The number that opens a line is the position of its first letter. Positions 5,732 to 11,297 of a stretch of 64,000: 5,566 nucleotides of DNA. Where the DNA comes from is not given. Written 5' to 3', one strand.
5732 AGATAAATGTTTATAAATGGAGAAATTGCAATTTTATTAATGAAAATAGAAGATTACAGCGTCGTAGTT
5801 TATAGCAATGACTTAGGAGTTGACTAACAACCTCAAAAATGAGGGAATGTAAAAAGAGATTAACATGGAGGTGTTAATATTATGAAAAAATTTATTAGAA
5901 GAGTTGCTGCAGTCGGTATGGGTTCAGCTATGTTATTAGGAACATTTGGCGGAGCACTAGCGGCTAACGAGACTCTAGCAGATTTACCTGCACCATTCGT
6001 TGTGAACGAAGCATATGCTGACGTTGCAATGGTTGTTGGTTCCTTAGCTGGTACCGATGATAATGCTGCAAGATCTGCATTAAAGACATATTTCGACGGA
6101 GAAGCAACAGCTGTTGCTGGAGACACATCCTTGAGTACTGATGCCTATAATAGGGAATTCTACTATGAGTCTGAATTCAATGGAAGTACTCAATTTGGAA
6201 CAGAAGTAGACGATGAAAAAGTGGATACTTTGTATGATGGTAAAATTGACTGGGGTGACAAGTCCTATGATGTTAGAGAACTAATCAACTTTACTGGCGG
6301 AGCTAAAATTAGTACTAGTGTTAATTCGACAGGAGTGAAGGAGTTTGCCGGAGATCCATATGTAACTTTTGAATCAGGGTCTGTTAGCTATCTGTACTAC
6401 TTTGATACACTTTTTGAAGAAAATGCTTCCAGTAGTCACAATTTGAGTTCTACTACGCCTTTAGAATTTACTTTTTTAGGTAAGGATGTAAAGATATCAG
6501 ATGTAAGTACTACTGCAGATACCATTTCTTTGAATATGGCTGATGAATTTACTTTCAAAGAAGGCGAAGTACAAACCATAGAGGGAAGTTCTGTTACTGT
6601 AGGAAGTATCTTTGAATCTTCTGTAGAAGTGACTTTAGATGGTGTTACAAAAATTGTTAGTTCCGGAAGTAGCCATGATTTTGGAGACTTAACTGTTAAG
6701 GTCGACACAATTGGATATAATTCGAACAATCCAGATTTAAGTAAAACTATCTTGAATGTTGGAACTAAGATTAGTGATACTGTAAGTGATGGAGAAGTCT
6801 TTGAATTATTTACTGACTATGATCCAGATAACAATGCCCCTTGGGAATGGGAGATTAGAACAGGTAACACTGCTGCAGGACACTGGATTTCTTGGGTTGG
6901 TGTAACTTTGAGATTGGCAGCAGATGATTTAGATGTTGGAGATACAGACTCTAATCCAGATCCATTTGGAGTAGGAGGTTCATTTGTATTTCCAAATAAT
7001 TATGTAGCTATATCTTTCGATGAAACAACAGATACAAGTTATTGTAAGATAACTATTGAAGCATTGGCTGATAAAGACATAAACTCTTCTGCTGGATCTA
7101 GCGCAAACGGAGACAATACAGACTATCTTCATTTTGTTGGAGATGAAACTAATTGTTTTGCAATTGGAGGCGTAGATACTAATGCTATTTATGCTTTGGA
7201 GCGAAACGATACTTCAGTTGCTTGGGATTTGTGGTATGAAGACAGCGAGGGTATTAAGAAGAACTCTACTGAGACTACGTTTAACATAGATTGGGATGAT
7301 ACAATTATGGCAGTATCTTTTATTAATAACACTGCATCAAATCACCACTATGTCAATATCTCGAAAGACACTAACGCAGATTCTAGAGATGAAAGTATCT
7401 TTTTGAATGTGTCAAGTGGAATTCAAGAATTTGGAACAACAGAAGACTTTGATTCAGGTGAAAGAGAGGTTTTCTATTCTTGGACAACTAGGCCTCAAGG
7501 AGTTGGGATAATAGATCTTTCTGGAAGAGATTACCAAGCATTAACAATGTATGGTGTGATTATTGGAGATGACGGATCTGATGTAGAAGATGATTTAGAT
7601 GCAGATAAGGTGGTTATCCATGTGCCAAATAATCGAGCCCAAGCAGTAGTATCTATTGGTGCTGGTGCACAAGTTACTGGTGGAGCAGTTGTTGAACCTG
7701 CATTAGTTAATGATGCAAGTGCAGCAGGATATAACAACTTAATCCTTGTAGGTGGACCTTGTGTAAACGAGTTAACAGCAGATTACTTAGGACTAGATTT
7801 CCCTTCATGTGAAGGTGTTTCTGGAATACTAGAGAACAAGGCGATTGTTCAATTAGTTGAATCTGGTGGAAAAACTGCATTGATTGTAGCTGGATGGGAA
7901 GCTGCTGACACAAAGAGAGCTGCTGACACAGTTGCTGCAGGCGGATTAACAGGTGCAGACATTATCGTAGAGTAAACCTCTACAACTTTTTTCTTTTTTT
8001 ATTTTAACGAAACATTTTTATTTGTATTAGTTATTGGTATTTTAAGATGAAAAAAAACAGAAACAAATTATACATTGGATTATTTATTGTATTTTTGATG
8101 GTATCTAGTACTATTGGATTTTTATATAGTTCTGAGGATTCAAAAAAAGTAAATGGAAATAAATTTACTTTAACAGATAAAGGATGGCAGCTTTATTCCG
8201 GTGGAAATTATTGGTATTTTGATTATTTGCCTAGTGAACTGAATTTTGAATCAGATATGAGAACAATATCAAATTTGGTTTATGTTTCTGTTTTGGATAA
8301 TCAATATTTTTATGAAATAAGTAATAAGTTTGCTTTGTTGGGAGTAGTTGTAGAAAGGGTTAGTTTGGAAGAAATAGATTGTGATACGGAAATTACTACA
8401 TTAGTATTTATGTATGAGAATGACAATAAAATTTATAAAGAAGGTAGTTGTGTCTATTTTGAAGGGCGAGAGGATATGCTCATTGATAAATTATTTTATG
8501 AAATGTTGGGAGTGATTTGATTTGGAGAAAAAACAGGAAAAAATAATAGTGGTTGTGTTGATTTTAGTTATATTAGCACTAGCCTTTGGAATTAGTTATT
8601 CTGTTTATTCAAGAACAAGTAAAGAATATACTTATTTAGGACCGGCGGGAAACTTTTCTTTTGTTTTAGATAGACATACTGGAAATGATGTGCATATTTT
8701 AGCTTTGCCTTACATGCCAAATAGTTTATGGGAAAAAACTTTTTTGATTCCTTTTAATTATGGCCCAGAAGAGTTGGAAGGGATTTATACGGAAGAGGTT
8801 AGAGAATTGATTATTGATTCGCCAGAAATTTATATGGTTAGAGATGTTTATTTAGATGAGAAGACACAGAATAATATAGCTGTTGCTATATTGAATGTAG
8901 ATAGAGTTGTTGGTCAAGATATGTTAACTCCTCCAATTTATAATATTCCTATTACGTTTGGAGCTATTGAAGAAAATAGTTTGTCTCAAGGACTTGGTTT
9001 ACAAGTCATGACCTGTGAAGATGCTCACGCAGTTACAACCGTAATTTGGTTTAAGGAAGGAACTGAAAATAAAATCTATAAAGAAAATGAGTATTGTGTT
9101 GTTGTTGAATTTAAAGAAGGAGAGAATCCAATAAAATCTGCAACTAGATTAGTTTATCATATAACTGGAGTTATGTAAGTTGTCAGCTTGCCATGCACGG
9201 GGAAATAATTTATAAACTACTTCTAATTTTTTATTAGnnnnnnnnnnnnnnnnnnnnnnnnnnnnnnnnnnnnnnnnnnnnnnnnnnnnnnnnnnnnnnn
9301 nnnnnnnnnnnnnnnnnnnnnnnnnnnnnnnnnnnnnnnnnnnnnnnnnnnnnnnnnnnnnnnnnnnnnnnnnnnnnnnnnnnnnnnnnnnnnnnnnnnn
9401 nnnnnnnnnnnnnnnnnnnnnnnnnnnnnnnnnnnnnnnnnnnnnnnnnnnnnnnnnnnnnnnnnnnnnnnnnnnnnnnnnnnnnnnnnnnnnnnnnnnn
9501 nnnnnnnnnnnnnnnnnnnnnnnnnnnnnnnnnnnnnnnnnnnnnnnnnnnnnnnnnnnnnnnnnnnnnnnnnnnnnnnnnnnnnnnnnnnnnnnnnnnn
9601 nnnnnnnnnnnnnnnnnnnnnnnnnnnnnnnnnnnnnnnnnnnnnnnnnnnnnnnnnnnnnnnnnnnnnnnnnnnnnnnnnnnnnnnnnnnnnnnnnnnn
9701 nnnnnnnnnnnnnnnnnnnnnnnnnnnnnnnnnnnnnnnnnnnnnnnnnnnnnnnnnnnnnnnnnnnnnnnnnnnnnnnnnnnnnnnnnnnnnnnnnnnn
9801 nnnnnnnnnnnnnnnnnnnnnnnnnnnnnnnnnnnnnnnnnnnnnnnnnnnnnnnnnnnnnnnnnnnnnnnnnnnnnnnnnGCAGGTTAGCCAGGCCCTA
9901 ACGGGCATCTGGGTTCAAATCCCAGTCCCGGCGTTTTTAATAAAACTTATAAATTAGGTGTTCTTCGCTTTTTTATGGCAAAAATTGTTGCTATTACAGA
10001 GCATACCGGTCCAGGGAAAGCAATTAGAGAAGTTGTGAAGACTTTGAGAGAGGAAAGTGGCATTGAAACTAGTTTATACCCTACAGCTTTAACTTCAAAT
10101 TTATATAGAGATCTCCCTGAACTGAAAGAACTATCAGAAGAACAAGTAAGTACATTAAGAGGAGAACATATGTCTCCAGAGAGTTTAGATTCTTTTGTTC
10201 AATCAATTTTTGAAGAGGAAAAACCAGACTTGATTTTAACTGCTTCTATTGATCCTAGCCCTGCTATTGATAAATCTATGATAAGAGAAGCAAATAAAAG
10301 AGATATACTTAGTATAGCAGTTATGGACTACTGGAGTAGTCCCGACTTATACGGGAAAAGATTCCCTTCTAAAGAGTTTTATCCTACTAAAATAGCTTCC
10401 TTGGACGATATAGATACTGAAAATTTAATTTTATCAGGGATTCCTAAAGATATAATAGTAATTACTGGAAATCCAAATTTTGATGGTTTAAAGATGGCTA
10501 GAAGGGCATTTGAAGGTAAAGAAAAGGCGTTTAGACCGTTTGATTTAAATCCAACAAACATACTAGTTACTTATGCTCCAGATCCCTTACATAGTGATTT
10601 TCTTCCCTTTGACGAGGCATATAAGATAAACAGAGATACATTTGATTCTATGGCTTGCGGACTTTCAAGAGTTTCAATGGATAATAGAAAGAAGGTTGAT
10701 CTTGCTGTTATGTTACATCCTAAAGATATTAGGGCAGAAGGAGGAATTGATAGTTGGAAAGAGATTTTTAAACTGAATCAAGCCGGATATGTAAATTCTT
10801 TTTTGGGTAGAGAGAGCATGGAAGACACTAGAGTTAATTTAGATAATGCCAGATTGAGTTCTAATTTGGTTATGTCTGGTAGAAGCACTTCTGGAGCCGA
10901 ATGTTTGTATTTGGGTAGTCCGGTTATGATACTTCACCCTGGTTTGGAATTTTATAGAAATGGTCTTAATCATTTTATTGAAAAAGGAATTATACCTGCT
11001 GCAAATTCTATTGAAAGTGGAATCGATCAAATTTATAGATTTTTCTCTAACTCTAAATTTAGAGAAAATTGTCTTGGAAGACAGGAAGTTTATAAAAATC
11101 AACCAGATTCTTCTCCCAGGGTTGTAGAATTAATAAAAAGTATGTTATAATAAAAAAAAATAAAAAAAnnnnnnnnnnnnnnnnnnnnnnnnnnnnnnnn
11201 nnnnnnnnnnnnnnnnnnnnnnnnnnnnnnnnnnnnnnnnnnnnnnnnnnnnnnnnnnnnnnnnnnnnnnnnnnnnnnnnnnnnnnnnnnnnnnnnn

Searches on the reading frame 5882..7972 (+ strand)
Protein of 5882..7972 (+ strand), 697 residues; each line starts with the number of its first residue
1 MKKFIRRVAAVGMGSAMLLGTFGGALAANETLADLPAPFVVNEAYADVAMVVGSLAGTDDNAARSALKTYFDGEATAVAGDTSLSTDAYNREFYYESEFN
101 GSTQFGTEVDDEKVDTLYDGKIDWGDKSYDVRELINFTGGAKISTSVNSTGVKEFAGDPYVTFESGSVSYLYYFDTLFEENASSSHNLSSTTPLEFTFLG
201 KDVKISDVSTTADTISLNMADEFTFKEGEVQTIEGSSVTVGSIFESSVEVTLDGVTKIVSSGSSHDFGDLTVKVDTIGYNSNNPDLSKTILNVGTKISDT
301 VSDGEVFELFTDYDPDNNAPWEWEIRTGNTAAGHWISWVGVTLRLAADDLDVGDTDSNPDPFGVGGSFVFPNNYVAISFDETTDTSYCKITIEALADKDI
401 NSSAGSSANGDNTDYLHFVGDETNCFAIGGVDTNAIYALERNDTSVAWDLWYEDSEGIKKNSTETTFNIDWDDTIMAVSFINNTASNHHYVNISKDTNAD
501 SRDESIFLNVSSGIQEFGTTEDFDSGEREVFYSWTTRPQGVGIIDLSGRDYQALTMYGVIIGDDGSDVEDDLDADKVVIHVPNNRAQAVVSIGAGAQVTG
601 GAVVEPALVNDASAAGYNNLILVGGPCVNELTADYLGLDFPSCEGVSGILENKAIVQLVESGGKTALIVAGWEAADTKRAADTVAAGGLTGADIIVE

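Call 7: search_protein_families(library=pfam, proteins=[window:5882-7972:+], max_evalue=0.001)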
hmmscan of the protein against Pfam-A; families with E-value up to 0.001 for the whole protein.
window:5882-7972:+ (697 aa): 1 family
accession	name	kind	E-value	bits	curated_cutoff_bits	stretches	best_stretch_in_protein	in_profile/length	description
PF05124.17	S_layer_C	-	2.9e-08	34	23.9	1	37-683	7-172/177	S-layer like family, outer domain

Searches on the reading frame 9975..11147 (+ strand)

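Call 7: search_protein_families(library=pfam, proteins=[window:9975-11147:+], max_evalue=0.001)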
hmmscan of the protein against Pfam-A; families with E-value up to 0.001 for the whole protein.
window:9975-11147:+ (391 aa): 0 families

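Call 52: search_protein_families(library=pfam, proteins=[window:9975-11147:+], max_evalue=5)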
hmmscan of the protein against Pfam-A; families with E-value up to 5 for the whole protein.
window:9975-11147:+ (391 aa): 1 family
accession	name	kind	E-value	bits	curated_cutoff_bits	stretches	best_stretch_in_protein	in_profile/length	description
PF02350.25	Epimerase_2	-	0.015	14.6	30.6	1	148-200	134-188/347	UDP-N-acetylglucosamine 2-epimerase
